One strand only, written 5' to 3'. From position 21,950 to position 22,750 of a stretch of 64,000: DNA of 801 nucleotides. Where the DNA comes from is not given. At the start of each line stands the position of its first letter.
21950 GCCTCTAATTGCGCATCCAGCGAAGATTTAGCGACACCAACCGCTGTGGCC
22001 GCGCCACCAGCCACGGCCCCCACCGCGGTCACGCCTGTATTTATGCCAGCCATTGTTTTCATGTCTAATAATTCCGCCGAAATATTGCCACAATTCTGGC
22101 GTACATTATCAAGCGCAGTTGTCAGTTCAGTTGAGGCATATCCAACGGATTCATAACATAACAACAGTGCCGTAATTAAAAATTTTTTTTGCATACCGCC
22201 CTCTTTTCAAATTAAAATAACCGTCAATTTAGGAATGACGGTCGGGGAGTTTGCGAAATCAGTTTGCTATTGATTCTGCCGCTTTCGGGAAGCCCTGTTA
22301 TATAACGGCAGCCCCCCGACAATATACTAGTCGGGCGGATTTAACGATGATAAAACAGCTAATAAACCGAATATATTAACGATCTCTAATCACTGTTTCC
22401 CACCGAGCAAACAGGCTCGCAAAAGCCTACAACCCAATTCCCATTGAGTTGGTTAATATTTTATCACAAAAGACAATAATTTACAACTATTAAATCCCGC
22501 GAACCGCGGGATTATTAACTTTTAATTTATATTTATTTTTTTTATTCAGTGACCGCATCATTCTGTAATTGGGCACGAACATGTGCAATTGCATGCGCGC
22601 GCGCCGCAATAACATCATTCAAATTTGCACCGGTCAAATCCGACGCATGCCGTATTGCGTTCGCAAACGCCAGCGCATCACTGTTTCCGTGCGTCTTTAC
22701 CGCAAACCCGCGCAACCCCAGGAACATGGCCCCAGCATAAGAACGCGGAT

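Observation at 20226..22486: Three-gene translationally coupled operon of two secreted proteins plus a small cytoplasmic protein behind a 250 nt structured leader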

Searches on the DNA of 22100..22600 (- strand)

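Call 4: search_rna_families(source=window, start=22100, end=22600, threshold=evalue, max_evalue=10, show_alignments=3)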
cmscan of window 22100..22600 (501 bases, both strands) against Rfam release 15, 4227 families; matches with E-value up to 10: 6.
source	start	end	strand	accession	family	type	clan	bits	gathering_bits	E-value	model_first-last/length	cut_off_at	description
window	22233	22320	-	RF02221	sRNA-Xcc1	Gene; sRNA;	-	27.5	53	0.011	1-87/87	no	sRNA-Xcc1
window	22468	22548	-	RF01459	rliE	Gene; sRNA;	-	20.7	90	0.43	1-222/222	no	Listeria sRNA rliE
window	22444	22519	+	RF00513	Trp_leader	Cis-reg; leader;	-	19.9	41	0.16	1-100/100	no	Tryptophan operon leader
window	22410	22540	-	RF02384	FasX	Gene; sRNA;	-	19.5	100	0.58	1-205/205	no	FasX small RNA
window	22211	22242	+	RF00624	P9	Gene;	-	12.6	43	5.6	1-74/74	no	Pseudomonas sRNA P9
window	22494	22546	+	RF02852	Ysr206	Gene; sRNA;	-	11.9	124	1.5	166-285/312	no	Yersinia sRNA 206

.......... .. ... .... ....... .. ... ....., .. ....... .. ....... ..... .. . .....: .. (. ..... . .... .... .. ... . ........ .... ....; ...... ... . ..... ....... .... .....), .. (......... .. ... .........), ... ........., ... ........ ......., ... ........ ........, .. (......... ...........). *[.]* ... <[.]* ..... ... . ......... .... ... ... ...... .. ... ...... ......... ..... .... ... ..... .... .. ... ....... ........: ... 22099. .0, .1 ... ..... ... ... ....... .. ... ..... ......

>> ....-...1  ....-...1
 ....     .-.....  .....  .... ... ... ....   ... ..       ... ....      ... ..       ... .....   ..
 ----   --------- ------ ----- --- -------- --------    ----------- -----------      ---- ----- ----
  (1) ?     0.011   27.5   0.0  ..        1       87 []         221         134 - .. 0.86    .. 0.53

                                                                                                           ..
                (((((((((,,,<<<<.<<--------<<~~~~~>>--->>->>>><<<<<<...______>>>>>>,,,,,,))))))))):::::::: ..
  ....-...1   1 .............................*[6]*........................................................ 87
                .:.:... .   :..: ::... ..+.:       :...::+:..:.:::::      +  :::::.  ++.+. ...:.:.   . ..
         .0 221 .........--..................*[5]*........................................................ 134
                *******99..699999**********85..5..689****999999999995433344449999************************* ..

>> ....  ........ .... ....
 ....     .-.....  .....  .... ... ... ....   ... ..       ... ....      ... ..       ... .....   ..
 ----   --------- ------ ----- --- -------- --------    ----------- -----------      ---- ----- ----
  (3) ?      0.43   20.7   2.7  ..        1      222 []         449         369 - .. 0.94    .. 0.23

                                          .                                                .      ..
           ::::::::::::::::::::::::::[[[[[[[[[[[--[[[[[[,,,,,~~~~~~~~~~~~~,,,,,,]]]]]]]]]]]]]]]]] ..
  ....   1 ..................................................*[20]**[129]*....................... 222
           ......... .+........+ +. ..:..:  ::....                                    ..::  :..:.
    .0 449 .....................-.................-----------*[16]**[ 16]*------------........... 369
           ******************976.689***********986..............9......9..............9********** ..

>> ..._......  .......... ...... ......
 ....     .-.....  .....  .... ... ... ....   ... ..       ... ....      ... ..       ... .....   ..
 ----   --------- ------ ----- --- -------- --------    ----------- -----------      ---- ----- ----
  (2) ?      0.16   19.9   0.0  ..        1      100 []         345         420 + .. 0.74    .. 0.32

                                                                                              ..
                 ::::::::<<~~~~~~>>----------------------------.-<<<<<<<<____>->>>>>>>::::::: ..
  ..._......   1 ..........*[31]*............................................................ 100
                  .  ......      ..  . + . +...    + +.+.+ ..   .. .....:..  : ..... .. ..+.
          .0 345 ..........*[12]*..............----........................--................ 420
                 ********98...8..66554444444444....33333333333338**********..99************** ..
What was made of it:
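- On Rfam RF02221 sRNA-Xcc1: 27.5 bits, E = 0.011, at 22233-22320(-) (call 4).
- Closest known: Rfam RF02221 sRNA-Xcc1. Same: It has the same outline: a G-rich/C-rich closing stem around two hairpins, with AUA..AA in the first (call 4).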

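Call 24: build_rna_model(alignment_id=A3)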
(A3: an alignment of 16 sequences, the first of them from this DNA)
Model R1 built from alignment A3 (16 sequences, 130 columns); structure: RNAalifold consensus.
model positions 112; base pairs 22; branch points 2; effective number of sequences 2.26; information 0.59 bits per position. Calibrated on 0.2 Mb of random sequence (short: E-values are rough).
structure used (alignment columns):
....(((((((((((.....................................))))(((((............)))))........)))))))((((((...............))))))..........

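Call 25: search_with_rna_model(model_id=R1, sources=[window, L002, L003, L004, L005, L006, L007, L008, L009, L010, L011, L012, L013, L014, L015, L016, L017, L018, L019, L020, L021, L022, L023, L024, L025, L026, L027, L028, L029, L030, L031, L032, L033, L034, L035, L036, L037, L038, L039, L040, L041, L042, L043, L044, L045, L046, L047, L048, L049, L050, L051, L052, L053, L054, L055, L056, L057, L058, L059, L060, L061, L062, L063, L064, L065, L066, L067, L068, L069, L070, L071, L072, L073, L074, L075, L076, L077, L078, L079, L080, L081], max_evalue=1, make_alignment=true)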
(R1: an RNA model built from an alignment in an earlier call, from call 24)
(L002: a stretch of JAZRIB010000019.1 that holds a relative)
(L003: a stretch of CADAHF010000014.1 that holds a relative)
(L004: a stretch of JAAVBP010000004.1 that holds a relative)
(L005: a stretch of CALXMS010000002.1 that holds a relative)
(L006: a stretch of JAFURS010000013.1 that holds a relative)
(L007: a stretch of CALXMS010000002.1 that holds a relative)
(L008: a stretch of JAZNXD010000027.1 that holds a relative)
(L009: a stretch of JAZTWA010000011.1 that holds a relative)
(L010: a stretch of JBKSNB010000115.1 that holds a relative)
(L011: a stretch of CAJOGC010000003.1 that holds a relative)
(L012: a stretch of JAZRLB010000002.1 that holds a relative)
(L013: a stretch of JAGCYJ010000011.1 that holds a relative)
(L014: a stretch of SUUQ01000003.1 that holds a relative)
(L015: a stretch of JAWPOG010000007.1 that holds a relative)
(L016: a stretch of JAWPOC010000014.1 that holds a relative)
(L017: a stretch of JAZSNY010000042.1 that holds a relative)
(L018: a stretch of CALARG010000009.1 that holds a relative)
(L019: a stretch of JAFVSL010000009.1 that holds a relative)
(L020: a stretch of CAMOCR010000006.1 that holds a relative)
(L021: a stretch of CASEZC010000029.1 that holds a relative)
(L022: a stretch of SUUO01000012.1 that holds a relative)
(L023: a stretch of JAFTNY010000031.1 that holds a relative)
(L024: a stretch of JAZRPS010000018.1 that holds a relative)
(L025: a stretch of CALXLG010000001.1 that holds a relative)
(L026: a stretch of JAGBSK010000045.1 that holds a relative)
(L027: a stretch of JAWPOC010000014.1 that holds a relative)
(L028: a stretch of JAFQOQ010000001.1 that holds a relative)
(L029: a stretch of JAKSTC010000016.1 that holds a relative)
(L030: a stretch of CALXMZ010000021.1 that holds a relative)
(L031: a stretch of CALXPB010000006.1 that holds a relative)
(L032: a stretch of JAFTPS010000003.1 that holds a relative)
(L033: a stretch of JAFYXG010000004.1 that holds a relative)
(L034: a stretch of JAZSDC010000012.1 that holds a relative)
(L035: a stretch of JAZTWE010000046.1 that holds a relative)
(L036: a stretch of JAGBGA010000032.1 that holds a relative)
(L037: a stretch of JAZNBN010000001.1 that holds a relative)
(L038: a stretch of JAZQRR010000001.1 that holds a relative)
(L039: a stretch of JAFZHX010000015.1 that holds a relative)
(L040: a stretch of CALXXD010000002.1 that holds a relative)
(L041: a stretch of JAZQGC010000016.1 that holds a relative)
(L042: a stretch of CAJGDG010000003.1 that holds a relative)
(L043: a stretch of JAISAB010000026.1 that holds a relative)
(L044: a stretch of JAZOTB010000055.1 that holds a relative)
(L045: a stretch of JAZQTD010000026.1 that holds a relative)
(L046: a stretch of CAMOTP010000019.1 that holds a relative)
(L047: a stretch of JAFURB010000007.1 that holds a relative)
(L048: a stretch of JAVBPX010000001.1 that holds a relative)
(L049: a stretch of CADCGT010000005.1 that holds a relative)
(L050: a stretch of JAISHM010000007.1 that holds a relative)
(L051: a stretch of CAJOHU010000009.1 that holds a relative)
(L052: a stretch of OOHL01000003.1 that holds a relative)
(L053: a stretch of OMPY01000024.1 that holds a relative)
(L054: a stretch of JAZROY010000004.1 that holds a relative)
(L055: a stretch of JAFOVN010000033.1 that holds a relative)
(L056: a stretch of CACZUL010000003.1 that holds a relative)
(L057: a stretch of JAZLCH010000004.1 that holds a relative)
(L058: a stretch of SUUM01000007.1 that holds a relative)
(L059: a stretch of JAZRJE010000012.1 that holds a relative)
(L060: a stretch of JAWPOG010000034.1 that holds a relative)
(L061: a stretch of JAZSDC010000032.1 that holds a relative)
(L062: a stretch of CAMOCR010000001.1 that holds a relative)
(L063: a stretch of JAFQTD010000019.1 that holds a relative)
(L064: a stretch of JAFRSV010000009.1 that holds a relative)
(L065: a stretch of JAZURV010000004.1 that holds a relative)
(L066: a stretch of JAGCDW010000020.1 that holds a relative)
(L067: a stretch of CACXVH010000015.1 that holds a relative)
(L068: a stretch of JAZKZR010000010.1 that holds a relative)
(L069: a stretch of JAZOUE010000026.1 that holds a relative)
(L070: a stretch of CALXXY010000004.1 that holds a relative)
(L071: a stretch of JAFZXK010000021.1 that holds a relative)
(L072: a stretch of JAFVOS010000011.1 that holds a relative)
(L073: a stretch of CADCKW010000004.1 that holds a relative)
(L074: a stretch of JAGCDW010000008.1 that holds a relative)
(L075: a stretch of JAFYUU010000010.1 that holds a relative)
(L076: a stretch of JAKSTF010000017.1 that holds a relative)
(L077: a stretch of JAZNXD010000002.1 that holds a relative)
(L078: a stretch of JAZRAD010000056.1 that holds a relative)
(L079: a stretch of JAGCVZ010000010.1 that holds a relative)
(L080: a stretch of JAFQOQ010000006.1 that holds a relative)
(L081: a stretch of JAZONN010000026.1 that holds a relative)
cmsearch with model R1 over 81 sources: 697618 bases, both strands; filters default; matches with E-value up to 1: 55.
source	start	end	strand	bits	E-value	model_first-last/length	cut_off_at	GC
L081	1351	1463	+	104.8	9.7e-23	1-112/112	no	0.48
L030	8011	8122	+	104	1.5e-22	1-112/112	no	0.49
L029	3861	3973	+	103.8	1.6e-22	1-112/112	no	0.46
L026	2195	2309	+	103.7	1.8e-22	1-112/112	no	0.5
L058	3867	3979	+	102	4.6e-22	1-112/112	no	0.44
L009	6318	6435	+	100.5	1e-21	1-112/112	no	0.41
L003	3022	3130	+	99.6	1.8e-21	1-112/112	no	0.5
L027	3876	3988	+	97.2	6.8e-21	1-112/112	no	0.49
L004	3861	3981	+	97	7.7e-21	1-112/112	no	0.5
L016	3860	3972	+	95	2.3e-20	1-112/112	no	0.48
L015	3850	3963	+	94.6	3e-20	1-112/112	no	0.47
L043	3675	3786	-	94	4e-20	1-112/112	no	0.41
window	22211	22322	-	91.2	1.9e-19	1-112/112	no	0.46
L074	3875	3966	+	85.8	4.1e-18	1-112/112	no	0.48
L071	3878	3969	+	84.6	8.1e-18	1-112/112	no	0.49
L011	3880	3988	+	82.6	2.4e-17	1-112/112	no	0.49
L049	3877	3968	+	73.8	3.4e-15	1-112/112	no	0.53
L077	1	74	+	52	7.3e-10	44-112/112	5'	0.39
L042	3878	3972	+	37.2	2.8e-06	1-112/112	no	0.34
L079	607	700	+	36.7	3.8e-06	1-112/112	no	0.4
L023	719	817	+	35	9.8e-06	1-112/112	no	0.41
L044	3883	3980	+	34.8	1.1e-05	1-112/112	no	0.37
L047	3844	3941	+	34.4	1.4e-05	1-112/112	no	0.4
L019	766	864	+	31.7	6.4e-05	1-112/112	no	0.37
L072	3838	3935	+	30.9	9.7e-05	1-112/112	no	0.39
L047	373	465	+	29.1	0.00027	1-112/112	no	0.39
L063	3838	3935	+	28.1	0.00049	1-112/112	no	0.41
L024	3866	3962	+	27.7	0.00059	1-112/112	no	0.4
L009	3866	3962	+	27.7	0.00059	1-112/112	no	0.42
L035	3845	3942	+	26.5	0.0012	1-112/112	no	0.37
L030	3866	3962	+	26.3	0.0013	1-112/112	no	0.39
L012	213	314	+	25.1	0.0026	1-112/112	no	0.42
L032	331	427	+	23.6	0.0059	1-112/112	no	0.42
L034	3844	3940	+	23.4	0.0069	1-112/112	no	0.38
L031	5951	6043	-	22.4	0.012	1-112/112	no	0.31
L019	3471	3560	+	19.6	0.057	1-112/112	no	0.38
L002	4878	4967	+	19.4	0.064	1-112/112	no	0.38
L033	5993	6086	+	18.9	0.086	1-112/112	no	0.28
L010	348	432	+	18.2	0.12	1-112/112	no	0.44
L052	2564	2645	-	17.4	0.2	1-112/112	no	0.37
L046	5733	5831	-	17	0.25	1-112/112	no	0.36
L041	3595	3679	+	16.8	0.27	1-112/112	no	0.36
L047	3285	3365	+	16.6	0.3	1-112/112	no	0.26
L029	8422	8471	+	16.5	0.33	1-112/112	no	0.34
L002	83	191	+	16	0.43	1-112/112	no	0.45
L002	331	424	-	16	0.43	1-112/112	no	0.36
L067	5902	5946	-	15.9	0.46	1-112/112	no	0.36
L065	8785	8882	-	15.7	0.5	1-112/112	no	0.37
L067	8369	8430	-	15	0.75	1-112/112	no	0.42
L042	3716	3764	+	14.9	0.77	1-112/112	no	0.43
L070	2736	2773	+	14.6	0.96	1-112/112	no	0.37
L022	4639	4727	+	14.5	0.97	1-112/112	no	0.35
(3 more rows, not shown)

Alignment A4: 55 matches aligned to the model, 175 columns, each read 5' to 3' on its own strand. Consensus structure (alignment columns), stored with it:
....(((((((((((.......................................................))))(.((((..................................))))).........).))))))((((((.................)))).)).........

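Call 31: search_with_rna_model(model_id=R1, sources=[window, L002, L003, L004, L005, L006, L007, L008, L009, L010, L011, L012, L013, L014, L015, L016, L017, L018, L019, L020, L021, L022, L023, L024, L025, L026, L027, L028, L029, L030, L031, L032, L033, L034, L035, L036, L037, L038, L039, L040, L041, L042, L043, L044, L045, L046, L047, L048, L049, L050, L051, L052, L053, L054, L055, L056, L057, L058, L059, L060, L061, L062, L063, L064, L065, L066, L067, L068, L069, L070, L071, L072, L073, L074, L075, L076, L077, L078, L079, L080, L081], max_evalue=0.008, make_alignment=true)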
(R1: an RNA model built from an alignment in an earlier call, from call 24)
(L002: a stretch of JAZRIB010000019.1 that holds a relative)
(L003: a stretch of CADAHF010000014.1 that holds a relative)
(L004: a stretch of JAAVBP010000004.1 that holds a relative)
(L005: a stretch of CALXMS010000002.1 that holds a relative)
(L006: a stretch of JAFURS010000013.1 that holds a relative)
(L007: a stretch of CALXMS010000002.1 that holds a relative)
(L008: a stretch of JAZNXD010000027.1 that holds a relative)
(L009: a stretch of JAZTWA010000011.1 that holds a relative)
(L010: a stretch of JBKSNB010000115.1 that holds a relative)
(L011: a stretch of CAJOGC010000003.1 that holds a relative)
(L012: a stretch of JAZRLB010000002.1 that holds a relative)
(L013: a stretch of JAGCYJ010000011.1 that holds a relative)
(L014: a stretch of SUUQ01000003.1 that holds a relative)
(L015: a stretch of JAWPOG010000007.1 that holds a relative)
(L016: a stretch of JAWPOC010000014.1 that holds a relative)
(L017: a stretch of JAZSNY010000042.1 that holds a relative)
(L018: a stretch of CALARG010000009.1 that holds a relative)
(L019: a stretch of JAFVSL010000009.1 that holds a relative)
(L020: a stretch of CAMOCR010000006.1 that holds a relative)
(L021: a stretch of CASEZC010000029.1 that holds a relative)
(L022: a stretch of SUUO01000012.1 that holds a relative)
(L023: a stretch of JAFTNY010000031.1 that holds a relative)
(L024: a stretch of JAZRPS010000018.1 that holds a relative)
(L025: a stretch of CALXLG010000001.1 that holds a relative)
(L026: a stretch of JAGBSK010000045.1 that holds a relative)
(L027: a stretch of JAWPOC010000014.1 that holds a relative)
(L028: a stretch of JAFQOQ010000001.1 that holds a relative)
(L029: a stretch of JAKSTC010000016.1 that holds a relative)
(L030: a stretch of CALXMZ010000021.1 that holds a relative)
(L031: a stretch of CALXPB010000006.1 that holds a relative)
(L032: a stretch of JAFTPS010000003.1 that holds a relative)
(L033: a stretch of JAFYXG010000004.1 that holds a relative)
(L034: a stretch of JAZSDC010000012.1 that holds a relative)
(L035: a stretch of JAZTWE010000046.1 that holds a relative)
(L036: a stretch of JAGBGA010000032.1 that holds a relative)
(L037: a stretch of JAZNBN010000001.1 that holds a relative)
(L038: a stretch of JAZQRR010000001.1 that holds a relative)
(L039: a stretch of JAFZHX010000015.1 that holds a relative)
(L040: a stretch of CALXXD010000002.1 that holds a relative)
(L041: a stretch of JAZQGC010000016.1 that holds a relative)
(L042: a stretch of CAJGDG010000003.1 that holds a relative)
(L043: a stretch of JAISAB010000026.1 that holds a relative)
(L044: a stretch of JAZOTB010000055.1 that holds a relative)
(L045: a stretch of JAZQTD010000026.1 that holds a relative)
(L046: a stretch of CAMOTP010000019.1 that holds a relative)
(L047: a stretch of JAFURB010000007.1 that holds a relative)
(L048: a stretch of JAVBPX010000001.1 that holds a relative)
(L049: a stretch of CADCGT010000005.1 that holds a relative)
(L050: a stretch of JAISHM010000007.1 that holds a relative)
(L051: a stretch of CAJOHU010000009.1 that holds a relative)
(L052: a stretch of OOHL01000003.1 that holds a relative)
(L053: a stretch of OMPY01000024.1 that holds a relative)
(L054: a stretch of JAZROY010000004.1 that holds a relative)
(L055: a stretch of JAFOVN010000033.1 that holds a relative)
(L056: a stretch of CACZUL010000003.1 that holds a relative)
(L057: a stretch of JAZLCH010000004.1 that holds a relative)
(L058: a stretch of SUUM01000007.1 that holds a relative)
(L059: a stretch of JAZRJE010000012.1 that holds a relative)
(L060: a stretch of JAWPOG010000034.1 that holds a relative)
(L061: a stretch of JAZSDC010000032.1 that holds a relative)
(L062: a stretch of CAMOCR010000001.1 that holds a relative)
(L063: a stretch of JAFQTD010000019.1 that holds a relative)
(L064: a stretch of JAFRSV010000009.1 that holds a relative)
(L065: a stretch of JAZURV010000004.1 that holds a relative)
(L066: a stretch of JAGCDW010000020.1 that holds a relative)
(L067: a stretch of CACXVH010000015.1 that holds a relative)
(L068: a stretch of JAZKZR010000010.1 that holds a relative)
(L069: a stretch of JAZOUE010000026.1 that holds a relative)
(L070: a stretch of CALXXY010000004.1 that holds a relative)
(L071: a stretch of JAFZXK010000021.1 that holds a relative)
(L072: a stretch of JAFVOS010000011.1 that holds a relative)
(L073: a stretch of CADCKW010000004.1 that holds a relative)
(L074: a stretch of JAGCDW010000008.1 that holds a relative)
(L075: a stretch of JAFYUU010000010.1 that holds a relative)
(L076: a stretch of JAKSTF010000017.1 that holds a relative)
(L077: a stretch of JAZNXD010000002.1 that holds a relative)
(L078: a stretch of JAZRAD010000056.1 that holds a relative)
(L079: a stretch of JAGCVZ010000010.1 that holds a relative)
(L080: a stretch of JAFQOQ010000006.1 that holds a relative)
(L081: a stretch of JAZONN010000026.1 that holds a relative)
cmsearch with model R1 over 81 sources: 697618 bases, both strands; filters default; matches with E-value up to 0.008: 37.
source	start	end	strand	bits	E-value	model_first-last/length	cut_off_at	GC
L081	1351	1463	+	104.8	9.7e-23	1-112/112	no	0.48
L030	8011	8122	+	104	1.5e-22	1-112/112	no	0.49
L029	3861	3973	+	103.8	1.6e-22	1-112/112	no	0.46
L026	2195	2309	+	103.7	1.8e-22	1-112/112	no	0.5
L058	3867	3979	+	102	4.6e-22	1-112/112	no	0.44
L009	6318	6435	+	100.5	1e-21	1-112/112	no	0.41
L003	3022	3130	+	99.6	1.8e-21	1-112/112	no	0.5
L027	3876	3988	+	97.2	6.8e-21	1-112/112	no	0.49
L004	3861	3981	+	97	7.7e-21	1-112/112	no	0.5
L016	3860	3972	+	95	2.3e-20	1-112/112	no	0.48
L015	3850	3963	+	94.6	3e-20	1-112/112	no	0.47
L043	3675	3786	-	94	4e-20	1-112/112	no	0.41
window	22211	22322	-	91.2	1.9e-19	1-112/112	no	0.46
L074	3875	3966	+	85.8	4.1e-18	1-112/112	no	0.48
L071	3878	3969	+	84.6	8.1e-18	1-112/112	no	0.49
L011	3880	3988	+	82.6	2.4e-17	1-112/112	no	0.49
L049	3877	3968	+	73.8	3.4e-15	1-112/112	no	0.53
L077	1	74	+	52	7.3e-10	44-112/112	5'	0.39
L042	3878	3972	+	37.2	2.8e-06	1-112/112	no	0.34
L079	607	700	+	36.7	3.8e-06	1-112/112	no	0.4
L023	719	817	+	35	9.8e-06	1-112/112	no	0.41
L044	3883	3980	+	34.8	1.1e-05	1-112/112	no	0.37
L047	3844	3941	+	34.4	1.4e-05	1-112/112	no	0.4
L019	766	864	+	31.7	6.4e-05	1-112/112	no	0.37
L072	3838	3935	+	30.9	9.7e-05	1-112/112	no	0.39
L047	373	465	+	29.1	0.00027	1-112/112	no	0.39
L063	3838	3935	+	28.1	0.00049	1-112/112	no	0.41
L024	3866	3962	+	27.7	0.00059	1-112/112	no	0.4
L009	3866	3962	+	27.7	0.00059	1-112/112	no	0.42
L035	3845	3942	+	26.5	0.0012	1-112/112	no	0.37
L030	3866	3962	+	26.3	0.0013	1-112/112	no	0.39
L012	213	314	+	25.1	0.0026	1-112/112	no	0.42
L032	331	427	+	23.6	0.0059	1-112/112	no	0.42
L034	3844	3940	+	23.4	0.0069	1-112/112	no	0.38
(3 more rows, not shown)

Alignment A5: 37 matches aligned to the model, 157 columns, each read 5' to 3' on its own strand. Consensus structure (alignment columns), stored with it:
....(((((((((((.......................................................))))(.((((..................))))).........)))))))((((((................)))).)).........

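Call 94: search_with_rna_model(model_id=R1, sources=[L208, L209, L210, L211, L212, L213], max_evalue=0.01, show_alignments=2)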
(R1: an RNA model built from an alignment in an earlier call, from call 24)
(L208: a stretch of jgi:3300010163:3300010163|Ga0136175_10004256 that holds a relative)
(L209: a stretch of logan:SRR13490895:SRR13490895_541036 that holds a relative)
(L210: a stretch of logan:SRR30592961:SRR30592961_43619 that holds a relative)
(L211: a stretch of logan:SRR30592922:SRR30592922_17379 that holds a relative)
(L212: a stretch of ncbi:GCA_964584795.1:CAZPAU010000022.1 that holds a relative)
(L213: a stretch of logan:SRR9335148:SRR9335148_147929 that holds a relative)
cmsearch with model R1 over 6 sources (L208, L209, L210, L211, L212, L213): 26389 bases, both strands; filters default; matches with E-value up to 0.01: 4.
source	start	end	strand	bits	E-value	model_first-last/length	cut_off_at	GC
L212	121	229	+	85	2.4e-19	1-112/112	no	0.45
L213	1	109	+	85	2.4e-19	1-112/112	no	0.45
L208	3376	3484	+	81.8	1.5e-18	1-112/112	no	0.47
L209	220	328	+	81.8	1.5e-18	1-112/112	no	0.47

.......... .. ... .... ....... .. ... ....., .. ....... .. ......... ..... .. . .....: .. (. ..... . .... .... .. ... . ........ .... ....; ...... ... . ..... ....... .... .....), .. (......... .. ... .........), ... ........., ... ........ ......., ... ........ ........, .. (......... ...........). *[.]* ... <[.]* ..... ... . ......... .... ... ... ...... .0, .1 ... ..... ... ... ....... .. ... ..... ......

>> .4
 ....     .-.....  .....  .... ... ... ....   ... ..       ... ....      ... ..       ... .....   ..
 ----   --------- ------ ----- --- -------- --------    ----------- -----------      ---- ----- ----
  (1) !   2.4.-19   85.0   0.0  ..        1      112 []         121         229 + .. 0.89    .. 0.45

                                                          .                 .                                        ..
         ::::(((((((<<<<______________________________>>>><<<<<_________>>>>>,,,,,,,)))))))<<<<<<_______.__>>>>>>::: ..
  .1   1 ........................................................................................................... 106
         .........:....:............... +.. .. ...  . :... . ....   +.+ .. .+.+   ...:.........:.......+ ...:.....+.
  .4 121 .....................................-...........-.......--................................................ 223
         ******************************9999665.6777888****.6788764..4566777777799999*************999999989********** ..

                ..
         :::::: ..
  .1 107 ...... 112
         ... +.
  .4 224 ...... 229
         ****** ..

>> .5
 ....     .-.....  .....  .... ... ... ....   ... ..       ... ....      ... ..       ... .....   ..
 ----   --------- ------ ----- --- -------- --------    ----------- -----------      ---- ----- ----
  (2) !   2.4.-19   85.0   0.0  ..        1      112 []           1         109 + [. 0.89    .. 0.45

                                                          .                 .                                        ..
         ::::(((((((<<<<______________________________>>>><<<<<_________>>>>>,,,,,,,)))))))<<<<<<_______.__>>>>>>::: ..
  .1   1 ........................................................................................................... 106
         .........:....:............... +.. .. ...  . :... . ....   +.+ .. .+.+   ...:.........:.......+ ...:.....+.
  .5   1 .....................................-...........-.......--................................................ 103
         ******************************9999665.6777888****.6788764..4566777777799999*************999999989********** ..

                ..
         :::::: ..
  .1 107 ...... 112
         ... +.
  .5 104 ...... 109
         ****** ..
